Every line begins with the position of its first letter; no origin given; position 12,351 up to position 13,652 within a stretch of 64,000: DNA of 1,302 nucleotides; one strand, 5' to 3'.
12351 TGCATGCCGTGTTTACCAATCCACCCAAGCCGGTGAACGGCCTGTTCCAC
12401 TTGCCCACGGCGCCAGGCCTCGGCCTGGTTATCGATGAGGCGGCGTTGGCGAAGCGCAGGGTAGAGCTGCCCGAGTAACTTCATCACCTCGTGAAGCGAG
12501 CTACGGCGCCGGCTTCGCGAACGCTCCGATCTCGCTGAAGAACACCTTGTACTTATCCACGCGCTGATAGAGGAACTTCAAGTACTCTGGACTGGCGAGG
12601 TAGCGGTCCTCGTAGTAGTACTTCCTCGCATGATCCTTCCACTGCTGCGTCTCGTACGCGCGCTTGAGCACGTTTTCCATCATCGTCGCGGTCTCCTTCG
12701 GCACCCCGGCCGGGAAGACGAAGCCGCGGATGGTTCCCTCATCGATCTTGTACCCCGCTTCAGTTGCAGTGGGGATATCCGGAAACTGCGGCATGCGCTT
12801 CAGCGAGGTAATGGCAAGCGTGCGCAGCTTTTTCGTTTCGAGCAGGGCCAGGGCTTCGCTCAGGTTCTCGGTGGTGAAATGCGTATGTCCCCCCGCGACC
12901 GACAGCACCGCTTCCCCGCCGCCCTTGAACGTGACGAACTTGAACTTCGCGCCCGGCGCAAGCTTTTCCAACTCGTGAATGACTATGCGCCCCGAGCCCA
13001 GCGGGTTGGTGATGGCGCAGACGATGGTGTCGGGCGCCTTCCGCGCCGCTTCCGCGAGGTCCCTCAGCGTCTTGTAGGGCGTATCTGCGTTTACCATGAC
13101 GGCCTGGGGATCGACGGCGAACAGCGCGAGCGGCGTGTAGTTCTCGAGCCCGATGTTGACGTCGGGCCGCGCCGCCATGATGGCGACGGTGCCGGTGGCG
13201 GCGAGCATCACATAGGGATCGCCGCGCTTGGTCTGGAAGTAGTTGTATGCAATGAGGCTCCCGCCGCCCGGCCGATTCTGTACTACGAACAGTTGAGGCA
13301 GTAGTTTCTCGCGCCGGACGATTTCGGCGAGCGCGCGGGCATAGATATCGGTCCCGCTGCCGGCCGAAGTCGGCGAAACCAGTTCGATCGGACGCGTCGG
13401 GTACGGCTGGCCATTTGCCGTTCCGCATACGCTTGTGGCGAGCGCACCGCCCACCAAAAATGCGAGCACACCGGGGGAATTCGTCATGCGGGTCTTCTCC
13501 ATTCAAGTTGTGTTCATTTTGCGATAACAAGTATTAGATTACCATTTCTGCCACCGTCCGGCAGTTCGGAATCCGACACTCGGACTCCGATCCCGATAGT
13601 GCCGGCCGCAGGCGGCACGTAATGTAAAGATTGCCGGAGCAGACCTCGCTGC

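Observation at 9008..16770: ~140-bp repeat family carrying a conserved sigma70-like promoter and leader upstream of unrelated genes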

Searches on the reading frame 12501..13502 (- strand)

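Call 14: search_protein_families(library=pfam, proteins=[window:12501-13502:-], max_evalue=0.01)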
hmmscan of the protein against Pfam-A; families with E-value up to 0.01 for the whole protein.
window:12501-13502:- (333 aa): 1 family
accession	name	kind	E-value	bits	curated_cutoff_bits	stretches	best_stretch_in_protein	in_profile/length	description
PF03401.19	TctC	-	9.6e-30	104.5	27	1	56-326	3-273/274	Tripartite tricarboxylate transporter family receptor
